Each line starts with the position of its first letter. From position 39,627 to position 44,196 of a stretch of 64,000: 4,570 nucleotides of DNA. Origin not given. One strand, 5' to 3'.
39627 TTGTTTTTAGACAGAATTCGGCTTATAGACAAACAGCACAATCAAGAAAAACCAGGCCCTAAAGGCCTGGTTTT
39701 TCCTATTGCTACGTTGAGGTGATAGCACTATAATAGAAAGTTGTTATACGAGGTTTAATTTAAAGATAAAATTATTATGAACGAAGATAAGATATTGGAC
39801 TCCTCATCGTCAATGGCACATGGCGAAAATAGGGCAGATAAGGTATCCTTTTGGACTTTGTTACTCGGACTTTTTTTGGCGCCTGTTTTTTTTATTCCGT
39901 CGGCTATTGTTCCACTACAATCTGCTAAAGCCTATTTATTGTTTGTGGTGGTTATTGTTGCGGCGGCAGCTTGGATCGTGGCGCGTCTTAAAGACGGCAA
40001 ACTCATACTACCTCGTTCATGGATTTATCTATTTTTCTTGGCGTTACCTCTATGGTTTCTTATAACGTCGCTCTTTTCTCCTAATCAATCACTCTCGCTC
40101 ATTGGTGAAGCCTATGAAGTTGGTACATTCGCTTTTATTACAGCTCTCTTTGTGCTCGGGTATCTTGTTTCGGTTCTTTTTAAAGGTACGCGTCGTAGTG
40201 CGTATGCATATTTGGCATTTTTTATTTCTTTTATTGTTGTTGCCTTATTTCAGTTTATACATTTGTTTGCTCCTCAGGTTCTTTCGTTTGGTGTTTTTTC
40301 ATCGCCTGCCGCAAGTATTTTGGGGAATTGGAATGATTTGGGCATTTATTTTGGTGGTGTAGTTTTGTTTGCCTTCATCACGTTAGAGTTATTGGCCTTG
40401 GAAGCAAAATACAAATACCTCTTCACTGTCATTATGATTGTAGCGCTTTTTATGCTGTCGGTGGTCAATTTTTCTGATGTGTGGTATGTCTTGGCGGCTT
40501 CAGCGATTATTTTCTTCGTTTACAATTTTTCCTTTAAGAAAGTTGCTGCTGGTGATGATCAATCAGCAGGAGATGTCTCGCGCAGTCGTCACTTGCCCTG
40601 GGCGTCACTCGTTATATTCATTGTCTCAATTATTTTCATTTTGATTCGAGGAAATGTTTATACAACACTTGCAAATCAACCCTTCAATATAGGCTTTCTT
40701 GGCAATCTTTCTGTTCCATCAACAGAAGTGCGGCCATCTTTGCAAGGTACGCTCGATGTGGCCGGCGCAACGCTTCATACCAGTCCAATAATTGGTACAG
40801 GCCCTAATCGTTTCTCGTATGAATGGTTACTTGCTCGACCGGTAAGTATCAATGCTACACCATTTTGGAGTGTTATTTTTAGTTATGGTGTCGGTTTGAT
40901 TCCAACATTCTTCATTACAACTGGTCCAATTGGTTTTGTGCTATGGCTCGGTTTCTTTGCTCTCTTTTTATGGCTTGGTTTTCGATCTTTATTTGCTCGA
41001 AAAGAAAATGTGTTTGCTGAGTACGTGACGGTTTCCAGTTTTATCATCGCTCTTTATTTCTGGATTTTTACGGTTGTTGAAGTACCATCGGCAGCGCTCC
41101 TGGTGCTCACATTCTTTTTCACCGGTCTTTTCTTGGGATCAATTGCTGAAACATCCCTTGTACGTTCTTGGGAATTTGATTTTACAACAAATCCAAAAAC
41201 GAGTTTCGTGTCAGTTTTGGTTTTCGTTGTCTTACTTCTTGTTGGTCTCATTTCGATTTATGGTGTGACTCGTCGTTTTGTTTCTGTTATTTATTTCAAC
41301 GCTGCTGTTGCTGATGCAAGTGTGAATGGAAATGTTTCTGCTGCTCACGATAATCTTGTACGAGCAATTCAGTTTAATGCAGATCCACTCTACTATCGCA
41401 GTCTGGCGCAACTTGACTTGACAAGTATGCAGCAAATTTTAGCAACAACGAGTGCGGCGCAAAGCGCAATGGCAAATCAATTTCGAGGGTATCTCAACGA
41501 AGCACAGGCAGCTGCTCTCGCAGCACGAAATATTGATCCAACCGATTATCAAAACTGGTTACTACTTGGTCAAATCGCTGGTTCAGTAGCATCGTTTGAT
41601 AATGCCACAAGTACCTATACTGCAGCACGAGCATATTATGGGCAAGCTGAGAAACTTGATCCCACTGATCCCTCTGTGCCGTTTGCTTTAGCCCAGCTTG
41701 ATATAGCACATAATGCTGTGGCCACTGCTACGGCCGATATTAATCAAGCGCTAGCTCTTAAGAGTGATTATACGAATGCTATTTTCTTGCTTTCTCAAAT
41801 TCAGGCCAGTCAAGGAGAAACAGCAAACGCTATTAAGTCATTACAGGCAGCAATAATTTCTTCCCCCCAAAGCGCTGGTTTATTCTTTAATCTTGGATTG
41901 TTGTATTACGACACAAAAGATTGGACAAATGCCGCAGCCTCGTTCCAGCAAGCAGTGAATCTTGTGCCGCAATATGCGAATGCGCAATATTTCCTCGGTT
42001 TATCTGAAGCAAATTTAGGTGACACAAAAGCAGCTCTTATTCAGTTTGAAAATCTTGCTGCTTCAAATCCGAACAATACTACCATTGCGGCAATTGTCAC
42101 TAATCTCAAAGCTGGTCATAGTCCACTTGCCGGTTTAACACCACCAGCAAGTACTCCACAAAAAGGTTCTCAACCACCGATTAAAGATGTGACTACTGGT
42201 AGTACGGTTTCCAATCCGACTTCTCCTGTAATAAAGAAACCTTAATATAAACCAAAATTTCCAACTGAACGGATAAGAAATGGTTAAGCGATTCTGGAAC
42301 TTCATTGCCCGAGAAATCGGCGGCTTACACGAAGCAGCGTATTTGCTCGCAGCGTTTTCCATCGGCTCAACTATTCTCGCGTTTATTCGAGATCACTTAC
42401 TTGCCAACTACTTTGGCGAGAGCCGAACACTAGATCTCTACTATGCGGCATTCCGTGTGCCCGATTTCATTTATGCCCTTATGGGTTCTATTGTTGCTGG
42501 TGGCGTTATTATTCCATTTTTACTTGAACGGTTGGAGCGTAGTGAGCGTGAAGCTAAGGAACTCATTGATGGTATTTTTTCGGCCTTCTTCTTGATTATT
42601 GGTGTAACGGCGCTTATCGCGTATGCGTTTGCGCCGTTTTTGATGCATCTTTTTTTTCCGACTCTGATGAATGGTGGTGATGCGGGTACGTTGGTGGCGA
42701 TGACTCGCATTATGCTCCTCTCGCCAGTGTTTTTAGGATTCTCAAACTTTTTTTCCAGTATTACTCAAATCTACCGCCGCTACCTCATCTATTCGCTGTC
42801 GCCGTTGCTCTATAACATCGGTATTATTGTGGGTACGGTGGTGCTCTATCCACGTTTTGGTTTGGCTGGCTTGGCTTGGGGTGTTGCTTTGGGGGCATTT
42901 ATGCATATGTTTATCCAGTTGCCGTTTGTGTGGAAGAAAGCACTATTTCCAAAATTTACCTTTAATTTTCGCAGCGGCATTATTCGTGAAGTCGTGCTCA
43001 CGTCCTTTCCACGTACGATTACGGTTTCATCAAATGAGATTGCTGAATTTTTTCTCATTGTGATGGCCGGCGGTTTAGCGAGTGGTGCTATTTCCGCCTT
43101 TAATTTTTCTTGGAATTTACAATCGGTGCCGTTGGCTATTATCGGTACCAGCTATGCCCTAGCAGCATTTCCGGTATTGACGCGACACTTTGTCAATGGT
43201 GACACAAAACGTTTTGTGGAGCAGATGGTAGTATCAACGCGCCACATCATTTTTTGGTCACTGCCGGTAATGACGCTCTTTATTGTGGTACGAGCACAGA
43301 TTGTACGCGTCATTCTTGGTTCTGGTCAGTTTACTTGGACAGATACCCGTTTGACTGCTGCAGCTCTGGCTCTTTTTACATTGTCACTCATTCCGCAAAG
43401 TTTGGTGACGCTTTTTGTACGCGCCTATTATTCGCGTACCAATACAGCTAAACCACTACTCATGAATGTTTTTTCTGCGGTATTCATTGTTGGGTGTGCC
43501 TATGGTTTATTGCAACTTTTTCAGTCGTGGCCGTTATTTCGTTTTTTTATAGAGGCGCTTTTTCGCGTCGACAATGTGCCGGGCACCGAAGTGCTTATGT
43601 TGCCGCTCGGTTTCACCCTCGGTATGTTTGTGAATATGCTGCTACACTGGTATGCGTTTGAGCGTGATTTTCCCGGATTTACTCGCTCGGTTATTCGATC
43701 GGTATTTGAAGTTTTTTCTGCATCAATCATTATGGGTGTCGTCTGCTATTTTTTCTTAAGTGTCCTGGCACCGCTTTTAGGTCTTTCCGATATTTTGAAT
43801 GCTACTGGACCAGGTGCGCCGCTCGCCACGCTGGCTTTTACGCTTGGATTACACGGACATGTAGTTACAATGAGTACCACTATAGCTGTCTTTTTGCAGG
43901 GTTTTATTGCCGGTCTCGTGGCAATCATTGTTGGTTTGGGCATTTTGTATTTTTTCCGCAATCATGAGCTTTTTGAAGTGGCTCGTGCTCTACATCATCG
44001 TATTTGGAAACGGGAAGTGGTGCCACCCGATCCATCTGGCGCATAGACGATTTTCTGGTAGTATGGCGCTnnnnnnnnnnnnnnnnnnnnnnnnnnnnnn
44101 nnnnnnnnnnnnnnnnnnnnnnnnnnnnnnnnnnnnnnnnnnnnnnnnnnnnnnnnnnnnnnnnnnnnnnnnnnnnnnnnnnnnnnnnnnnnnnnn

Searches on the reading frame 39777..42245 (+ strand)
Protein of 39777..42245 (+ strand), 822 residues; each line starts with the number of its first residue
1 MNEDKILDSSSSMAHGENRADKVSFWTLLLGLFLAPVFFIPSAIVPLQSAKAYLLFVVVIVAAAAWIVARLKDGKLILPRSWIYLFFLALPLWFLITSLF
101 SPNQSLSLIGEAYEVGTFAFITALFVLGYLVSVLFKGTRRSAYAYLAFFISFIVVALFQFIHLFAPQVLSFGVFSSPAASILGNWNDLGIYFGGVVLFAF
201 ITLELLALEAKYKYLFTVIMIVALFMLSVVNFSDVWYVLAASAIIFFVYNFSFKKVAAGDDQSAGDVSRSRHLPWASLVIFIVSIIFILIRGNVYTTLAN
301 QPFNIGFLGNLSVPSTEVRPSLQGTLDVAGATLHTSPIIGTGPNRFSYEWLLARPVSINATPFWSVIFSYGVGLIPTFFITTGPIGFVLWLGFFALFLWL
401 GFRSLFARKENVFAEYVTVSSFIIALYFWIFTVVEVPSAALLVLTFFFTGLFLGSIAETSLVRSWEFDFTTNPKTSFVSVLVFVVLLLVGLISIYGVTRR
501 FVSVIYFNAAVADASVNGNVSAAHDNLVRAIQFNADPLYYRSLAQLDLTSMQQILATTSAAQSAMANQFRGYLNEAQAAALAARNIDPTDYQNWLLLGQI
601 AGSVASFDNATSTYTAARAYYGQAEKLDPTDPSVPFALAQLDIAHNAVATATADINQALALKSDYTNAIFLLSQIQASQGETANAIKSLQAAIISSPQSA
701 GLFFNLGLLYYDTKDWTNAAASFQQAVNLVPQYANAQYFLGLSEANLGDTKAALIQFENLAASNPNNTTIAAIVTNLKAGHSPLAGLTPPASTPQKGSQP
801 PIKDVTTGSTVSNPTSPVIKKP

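Call 61: search_protein_families(library=pfam, proteins=[window:39777-42245:+], max_evalue=0.001)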
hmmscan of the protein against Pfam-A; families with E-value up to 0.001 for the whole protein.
window:39777-42245:+ (822 aa): 11 families
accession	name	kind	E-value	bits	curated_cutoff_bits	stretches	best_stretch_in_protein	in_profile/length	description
PF13414.12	TPR_11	-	9.6e-13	48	26.8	2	677-712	5-40/42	TPR repeat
PF07719.23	TPR_2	-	6.3e-12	45.1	27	1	702-732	3-33/34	Tetratricopeptide repeat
PF13432.12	TPR_16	-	2.9e-10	40.8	32.7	1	705-766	2-63/65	Tetratricopeptide repeat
PF13428.12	TPR_14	-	4.7e-09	36.5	23.5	0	735-770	2-37/44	Tetratricopeptide repeat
PF13181.12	TPR_8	-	1.4e-08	34.6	25.7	0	702-731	3-32/34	Tetratricopeptide repeat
PF13371.12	TPR_9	-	1.9e-08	34.6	35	0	675-734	4-63/73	Tetratricopeptide repeat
PF13174.12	TPR_6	-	8.3e-08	32.8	26.3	0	703-732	3-32/33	Tetratricopeptide repeat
PF23914.1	TPR_CcmH_CycH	-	5.4e-07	30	42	2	586-690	45-145/158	Cytochrome c-type biogenesis protein H TPR domain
PF14559.12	TPR_19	-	3.6e-06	27.6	25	0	713-776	4-67/68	Tetratricopeptide repeat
PF00515.34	TPR_1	-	4.4e-05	23.6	27.8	0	703-733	4-34/34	Tetratricopeptide repeat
PF13176.12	TPR_7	-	0.00061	20.1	27.9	0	704-732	3-31/36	Tetratricopeptide repeat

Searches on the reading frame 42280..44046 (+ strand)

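Call 61: search_protein_families(library=pfam, proteins=[window:42280-44046:+], max_evalue=0.001)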
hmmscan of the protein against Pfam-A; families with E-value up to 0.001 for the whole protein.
window:42280-44046:+ (588 aa): 1 family
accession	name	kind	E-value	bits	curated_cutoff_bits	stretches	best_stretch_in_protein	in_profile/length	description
PF03023.19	MurJ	-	2.6e-64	217.9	27.4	1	41-498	1-438/451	Lipid II flippase MurJ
